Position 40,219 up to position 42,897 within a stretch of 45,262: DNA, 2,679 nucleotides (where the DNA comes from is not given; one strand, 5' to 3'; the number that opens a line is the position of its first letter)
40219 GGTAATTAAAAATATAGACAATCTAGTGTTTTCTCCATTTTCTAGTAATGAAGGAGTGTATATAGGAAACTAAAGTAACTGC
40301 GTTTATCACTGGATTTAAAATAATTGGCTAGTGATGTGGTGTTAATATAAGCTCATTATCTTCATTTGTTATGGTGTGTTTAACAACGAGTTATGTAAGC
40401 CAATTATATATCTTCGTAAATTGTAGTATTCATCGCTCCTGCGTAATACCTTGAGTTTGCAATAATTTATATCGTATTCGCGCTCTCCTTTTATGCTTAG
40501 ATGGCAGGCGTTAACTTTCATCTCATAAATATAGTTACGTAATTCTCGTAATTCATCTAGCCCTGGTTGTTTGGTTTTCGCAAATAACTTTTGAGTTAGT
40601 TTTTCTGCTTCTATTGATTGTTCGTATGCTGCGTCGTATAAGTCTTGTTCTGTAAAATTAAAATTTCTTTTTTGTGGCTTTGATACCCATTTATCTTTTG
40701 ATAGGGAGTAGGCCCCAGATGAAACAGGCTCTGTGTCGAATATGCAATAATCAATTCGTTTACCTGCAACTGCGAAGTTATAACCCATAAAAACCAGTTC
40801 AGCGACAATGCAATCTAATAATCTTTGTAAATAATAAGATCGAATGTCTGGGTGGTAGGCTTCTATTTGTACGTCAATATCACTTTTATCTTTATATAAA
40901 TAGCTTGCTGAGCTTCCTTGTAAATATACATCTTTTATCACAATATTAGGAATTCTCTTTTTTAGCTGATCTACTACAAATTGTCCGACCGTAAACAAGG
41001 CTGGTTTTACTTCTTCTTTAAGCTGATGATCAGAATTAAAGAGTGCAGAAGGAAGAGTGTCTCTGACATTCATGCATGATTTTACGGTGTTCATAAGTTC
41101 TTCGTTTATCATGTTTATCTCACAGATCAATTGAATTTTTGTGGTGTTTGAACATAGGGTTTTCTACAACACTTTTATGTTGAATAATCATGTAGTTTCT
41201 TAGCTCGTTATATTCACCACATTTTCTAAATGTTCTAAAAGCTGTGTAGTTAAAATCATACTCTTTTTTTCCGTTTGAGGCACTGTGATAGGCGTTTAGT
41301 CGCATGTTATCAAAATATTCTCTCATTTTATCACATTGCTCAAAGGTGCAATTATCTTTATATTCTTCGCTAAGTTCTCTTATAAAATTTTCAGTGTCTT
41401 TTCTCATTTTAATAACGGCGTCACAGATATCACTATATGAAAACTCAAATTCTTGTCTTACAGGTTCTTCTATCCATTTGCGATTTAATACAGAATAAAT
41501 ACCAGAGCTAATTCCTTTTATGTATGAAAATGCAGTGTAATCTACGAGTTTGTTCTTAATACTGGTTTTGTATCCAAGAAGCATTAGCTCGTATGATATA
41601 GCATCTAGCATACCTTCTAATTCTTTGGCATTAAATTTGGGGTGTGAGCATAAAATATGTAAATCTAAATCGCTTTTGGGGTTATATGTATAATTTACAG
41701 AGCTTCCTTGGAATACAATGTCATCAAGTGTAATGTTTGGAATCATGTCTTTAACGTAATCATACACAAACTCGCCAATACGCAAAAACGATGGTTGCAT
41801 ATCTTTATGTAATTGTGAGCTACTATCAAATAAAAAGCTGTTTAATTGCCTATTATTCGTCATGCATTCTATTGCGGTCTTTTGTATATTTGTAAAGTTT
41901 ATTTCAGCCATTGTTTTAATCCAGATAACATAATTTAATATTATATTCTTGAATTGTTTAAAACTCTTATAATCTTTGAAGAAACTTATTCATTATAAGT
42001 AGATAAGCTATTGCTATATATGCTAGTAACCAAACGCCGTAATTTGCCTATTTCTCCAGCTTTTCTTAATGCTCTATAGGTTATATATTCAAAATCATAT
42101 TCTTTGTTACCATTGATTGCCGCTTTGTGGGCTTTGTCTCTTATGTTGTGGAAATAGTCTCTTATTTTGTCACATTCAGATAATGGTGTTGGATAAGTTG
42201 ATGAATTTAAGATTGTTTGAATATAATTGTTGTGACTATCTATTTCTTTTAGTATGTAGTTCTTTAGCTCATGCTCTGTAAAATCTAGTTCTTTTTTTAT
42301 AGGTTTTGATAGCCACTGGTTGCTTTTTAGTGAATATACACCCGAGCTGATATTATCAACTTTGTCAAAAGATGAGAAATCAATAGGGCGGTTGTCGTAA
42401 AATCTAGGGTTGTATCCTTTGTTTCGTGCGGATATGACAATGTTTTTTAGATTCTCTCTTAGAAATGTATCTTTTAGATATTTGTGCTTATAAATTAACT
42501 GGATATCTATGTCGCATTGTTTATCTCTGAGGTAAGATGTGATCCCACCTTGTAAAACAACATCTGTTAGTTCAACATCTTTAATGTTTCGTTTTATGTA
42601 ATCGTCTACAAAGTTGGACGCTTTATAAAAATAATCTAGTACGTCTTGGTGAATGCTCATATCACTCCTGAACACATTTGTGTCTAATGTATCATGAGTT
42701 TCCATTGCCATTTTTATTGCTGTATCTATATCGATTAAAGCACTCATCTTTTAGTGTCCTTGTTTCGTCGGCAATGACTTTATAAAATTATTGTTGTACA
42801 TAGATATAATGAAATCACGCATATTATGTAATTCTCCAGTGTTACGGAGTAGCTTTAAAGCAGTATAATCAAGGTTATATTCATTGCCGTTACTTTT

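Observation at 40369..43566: All four paralogues keep a complete Pol-beta NTase catalytic signature despite deep divergence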

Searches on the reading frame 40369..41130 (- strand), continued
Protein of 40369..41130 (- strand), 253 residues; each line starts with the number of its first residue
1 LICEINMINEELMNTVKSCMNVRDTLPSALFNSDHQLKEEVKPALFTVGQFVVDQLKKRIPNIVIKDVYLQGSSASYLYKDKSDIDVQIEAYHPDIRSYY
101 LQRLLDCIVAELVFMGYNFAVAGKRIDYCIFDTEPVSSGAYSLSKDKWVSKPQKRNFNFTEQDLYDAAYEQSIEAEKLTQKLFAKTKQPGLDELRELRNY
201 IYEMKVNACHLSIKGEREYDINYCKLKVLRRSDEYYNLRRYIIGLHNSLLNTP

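Call 105: search_dna_similar(query=P0016, collection=phages, mode=protein, max_rows=40, max_evalue=0.001, rows=spread)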
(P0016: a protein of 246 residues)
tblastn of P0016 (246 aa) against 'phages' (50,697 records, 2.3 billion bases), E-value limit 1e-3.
Records with a match: 45; places in all: 45; records where one place covers at least 80% of the query: 45.
Best place of each record, by identity: <60% 45.
By first word of the organism name: Prevotella 15; Synechococcus 14; Maribacter 8; uncultured 5; Caulobacter 2; Marine 1.
By host as written in the record: Prevotella sp. 15; Synechococcus sp. MW02 8; Maribacter forsetii DSM18668 8; - 6; Synechococcus sp. 2; Synechococcus sp. LC16 2; Caulobacter crescentus CB15 2; Synechococcus sp. CRE1902 1; and 1 more.
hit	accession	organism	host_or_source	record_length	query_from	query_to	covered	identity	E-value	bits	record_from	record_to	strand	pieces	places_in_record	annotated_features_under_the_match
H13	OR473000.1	Synechococcus phage S-CREM2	Synechococcus sp. CRE1902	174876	5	245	98%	41.3%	2e-48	176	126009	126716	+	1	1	hypothetical protein (x2)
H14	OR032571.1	Synechococcus phage DSL-LC02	Synechococcus sp.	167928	10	245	96%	41.5%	3e-46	169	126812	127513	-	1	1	aminoglycoside nucleotidyltransferase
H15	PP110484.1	Synechococcus phage MA01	Synechococcus sp. MW02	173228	7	245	97%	40.8%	1e-48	176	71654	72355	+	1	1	hypothetical protein (x2)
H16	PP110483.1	Synechococcus phage MA10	Synechococcus sp. MW02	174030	7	245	97%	40.8%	1e-48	176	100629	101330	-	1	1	hypothetical protein (x2)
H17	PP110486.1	Synechococcus phage MC09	Synechococcus sp. MW02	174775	7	245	97%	40.8%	2e-48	176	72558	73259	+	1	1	hypothetical protein (x2)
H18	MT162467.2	Synechococcus phage S-H34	Synechococcus sp. MW02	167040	7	245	97%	40.8%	2e-48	176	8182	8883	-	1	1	hypothetical protein (x2)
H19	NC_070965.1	Synechococcus phage S-H34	Synechococcus sp. MW02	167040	7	245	97%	40.8%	2e-48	176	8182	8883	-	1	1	hypothetical protein (x2)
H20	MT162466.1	Synechococcus phage S-N03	Synechococcus sp. MW02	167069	7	245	97%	40.4%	1e-48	176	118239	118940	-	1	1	hypothetical protein (x2)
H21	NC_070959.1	Synechococcus phage S-N03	Synechococcus sp. MW02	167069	7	245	97%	40.4%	1e-48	176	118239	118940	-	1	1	hypothetical protein (x2)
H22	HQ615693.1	Synechococcus phage S-CRM01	Synechococcus sp. LC16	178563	9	245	96%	40.3%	6e-49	177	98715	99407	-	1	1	hypothetical protein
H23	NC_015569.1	Synechococcus phage S-CRM01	Synechococcus sp. LC16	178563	9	245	96%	40.3%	6e-49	177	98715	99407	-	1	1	hypothetical protein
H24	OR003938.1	Synechococcus phage DSL-LC03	Synechococcus sp.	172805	1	245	100%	38.4%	2e-48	176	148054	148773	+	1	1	nucleotidyl transferase domain containing protein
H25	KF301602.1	Caulobacter phage Cr30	Caulobacter crescentus CB15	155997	16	236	90%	41.3%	8e-43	160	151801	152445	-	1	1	hypothetical protein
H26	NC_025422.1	Caulobacter phage Cr30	Caulobacter crescentus CB15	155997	16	236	90%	41.3%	8e-43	160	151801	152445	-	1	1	hypothetical protein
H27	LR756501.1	uncultured phage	metagenomic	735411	16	242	92%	32.6%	1e-25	110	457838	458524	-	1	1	record has no annotation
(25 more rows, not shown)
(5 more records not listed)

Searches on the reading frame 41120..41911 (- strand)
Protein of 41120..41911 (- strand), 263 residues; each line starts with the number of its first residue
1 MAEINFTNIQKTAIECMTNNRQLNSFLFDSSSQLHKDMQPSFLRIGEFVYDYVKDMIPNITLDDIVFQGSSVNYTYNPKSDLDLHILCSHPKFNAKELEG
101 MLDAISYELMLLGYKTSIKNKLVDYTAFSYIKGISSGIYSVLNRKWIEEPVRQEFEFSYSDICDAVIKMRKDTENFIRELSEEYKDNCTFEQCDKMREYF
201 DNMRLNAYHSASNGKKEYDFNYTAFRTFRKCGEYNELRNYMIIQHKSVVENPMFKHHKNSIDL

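Call 4: search_protein_families(library=pfam, proteins=[window:41120-41911:-], max_evalue=10)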
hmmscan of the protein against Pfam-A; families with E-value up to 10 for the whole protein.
window:41120-41911:- (263 aa): 5 families
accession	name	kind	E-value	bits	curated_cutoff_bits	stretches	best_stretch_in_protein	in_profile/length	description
PF22600.2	MTPAP-like_central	-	2.3e-05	24.9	27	1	43-99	23-71/139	Poly(A) RNA polymerase, mitochondrial-like, central palm domain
PF01909.29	NTP_transf_2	-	0.013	16.3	21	1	62-97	14-53/93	Nucleotidyltransferase domain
PF24659.1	DUF7648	-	0.082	13.6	27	1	147-171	6-30/63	Domain of unknown function (DUF7648)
PF18765.7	Polbeta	-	0.12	13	26.9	1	69-102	20-52/93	Polymerase beta, Nucleotidyltransferase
PF02500.21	DNA_pack_N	-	0.29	11.3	25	1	160-242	23-109/278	Probable DNA packing protein, N-terminus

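Call 6: search_protein_families(library=padloc, proteins=[window:41120-41911:-], max_evalue=1)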
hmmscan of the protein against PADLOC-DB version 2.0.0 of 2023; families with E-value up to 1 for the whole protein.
window:41120-41911:- (263 aa): 2 families
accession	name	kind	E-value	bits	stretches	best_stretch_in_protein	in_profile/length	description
PDLC04903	PDC-S09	-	0.0022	16.3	1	61-129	25-91/108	-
PDLC04907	PDC-S09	-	0.018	13.2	1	52-111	17-76/114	-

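Call 7: search_protein_families(library=ncbifam, proteins=[window:41120-41911:-], max_evalue=1)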
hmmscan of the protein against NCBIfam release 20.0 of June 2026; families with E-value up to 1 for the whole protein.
window:41120-41911:- (263 aa): 1 family
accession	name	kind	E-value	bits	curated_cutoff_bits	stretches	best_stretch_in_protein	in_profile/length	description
NF047752.1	MntA_antitoxin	equivalog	0.083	12.8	60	1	65-98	10-45/106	type VII toxin-antitoxin system MntA family adenylyltransferase antitoxin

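Call 8: search_protein_families(library=phrogs, proteins=[window:41120-41911:-], max_evalue=1)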
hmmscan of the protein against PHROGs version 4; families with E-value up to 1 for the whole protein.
window:41120-41911:- (263 aa): 2 families
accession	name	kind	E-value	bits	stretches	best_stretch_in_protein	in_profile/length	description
phrog_36119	-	unknown function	2.3e-13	51.1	1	19-247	21-244/247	-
phrog_37121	-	unknown function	0.29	12.1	1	145-181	6-42/53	-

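Call 27: find_related_loci(query=window:41120-41911:-, collection=genome_contigs, flank=10000)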
Query window:41120-41911:- (263 aa) in genome_contigs; peptide patterns used: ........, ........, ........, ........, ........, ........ (x = any residue, [..] = any of these).
25 stretches matched a pattern, but none encodes a relative of the query by tblastn (E <= 1e-3).

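Call 28: search_dna_similar(query=window:41120-41911:-, collection=phages, mode=protein, max_rows=30, max_evalue=0.001)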
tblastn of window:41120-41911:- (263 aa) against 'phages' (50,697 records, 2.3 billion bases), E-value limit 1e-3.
Records with a match: 12; places in all: 12; records where one place covers at least 80% of the query: 11.
Best place of each record, by identity: <60% 12.
By first word of the organism name: Synechococcus 12.
By host as written in the record: Synechococcus sp. MW02 8; Synechococcus sp. LC16 2; Synechococcus sp. WH 7803 1; Synechococcus sp. CRE1902 1.
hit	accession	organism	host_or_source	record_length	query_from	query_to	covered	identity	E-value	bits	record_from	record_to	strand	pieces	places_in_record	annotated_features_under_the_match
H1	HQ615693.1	Synechococcus phage S-CRM01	Synechococcus sp. LC16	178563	22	245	85%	24.0%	4e-7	56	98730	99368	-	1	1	hypothetical protein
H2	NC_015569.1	Synechococcus phage S-CRM01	Synechococcus sp. LC16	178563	22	245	85%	24.0%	4e-7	56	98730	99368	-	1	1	hypothetical protein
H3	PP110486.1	Synechococcus phage MC09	Synechococcus sp. MW02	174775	16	241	86%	21.9%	2e-4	48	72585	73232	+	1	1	hypothetical protein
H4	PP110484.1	Synechococcus phage MA01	Synechococcus sp. MW02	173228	16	241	86%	21.9%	3e-4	48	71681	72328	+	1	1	hypothetical protein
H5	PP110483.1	Synechococcus phage MA10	Synechococcus sp. MW02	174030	16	241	86%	21.9%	3e-4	48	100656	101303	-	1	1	hypothetical protein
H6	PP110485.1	Synechococcus phage ME01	Synechococcus sp. MW02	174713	16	241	86%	21.9%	3e-4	48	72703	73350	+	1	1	hypothetical protein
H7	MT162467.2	Synechococcus phage S-H34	Synechococcus sp. MW02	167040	16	241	86%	21.9%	4e-4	47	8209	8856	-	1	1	hypothetical protein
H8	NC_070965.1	Synechococcus phage S-H34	Synechococcus sp. MW02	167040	16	241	86%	21.9%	4e-4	47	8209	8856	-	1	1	hypothetical protein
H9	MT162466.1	Synechococcus phage S-N03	Synechococcus sp. MW02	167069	16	241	86%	21.5%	7e-4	47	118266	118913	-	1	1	hypothetical protein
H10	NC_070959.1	Synechococcus phage S-N03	Synechococcus sp. MW02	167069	16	241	86%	21.5%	7e-4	47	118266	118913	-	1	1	hypothetical protein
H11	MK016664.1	Synechococcus phage S-B68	Synechococcus sp. WH 7803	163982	16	241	86%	20.6%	4e-4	47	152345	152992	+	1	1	hypothetical protein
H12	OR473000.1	Synechococcus phage S-CREM2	Synechococcus sp. CRE1902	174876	22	162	54%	25.2%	7e-6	53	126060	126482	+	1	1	hypothetical protein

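Call 32: get_annotated_region(hit=H1, flank=8000)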
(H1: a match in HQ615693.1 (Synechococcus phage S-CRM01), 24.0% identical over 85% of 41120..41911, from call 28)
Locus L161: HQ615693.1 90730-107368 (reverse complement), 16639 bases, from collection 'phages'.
description: Synechococcus phage S-CRM01, complete genome.
organism: Synechococcus phage S-CRM01 (NCBI taxid 1026955)
taxonomy: Viruses; Duplodnaviria; Heunggongvirae; Uroviricota; Caudoviricetes; Kyanoviridae
host: Synechococcus sp. LC16; source: Copco Reservoir, Klamath River; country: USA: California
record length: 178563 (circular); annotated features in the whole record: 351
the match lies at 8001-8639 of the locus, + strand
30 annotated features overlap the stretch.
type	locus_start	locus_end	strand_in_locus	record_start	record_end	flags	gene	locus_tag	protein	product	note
CDS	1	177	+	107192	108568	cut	gp41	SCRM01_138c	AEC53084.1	DNA primase / helicase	g138; T4-like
CDS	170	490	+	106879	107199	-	-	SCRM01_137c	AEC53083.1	hypothetical protein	g137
CDS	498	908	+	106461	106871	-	mazG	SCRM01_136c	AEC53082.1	MazG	g136; T4-like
CDS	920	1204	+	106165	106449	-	-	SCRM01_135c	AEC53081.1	hypothetical protein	g135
CDS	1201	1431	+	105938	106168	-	-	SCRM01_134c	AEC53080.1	hypothetical protein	g134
CDS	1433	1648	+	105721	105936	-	-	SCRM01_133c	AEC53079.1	hypothetical protein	g133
regulatory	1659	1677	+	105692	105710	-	-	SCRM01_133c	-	terminator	Rho independent terminator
CDS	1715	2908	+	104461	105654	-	-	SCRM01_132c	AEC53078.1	hypothetical cyanophage protein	g132; T4-like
CDS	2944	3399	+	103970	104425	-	-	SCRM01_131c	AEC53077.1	hypothetical protein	g131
CDS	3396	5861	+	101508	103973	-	-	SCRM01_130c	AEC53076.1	serine/threonine kinase PKN8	-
CDS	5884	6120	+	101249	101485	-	-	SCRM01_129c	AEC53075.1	hypothetical protein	g129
CDS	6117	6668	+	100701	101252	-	-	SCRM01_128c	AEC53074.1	hypothetical protein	g128; T4-like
CDS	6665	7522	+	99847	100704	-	-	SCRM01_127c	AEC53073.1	hypothetical cyanophage protein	g127; T4-like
CDS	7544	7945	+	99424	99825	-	-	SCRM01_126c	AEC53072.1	hypothetical protein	g126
CDS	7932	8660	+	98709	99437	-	-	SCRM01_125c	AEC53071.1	hypothetical protein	g125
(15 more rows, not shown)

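Call 34: find_encoding_contigs(protein=window:41120-41911:-, flank=10000, max_places=6)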
Protein window:41120-41911:- (263 aa): 1 contig read that carries it; 1 place shown.
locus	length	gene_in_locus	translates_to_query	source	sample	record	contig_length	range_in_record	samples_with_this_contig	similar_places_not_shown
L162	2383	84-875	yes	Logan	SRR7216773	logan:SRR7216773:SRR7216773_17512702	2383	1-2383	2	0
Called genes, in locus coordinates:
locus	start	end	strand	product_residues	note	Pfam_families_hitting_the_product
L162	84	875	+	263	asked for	PF22600:MTPAP-like_central (faint)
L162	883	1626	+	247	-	-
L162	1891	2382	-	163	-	?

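Call 106: search_dna_similar(query=window:41120-41911:-, collection=plasmids, mode=protein, max_rows=20, max_evalue=0.01)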
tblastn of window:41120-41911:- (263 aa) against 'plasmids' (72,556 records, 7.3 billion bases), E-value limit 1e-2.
No match.

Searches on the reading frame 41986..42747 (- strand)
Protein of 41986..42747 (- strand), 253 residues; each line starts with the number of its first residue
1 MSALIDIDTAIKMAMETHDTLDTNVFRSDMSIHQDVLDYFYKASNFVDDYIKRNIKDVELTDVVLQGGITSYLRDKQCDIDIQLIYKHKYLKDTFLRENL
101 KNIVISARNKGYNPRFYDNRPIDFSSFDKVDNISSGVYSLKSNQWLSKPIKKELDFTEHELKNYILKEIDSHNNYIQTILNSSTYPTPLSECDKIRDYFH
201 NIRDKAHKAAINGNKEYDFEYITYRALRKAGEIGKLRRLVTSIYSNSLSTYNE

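Call 4: search_protein_families(library=pfam, proteins=[window:41986-42747:-], max_evalue=10)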
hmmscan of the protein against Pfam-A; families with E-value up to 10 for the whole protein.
window:41986-42747:- (253 aa): 2 families
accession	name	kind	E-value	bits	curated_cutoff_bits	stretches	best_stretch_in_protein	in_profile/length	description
PF05531.17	NPV_P10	-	0.26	12.3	29.8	1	128-188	18-73/75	Nucleopolyhedrovirus P10 protein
PF23134.2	TRIP4_3rd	-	0.37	11.6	27.7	1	138-162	6-30/54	TRIP4, third domain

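Call 6: search_protein_families(library=padloc, proteins=[window:41986-42747:-], max_evalue=1)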
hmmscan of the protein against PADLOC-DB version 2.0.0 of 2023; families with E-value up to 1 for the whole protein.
window:41986-42747:- (253 aa): 0 families

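Call 7: search_protein_families(library=ncbifam, proteins=[window:41986-42747:-], max_evalue=1)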
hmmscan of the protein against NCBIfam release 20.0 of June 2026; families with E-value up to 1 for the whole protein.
window:41986-42747:- (253 aa): 0 families

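Call 8: search_protein_families(library=phrogs, proteins=[window:41986-42747:-], max_evalue=1)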
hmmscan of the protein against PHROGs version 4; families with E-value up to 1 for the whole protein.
window:41986-42747:- (253 aa): 2 families
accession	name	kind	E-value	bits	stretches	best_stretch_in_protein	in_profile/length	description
phrog_36119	-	unknown function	1.8e-14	54.7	1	10-249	14-246/247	-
phrog_24841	-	unknown function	0.14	12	1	3-120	352-465/628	-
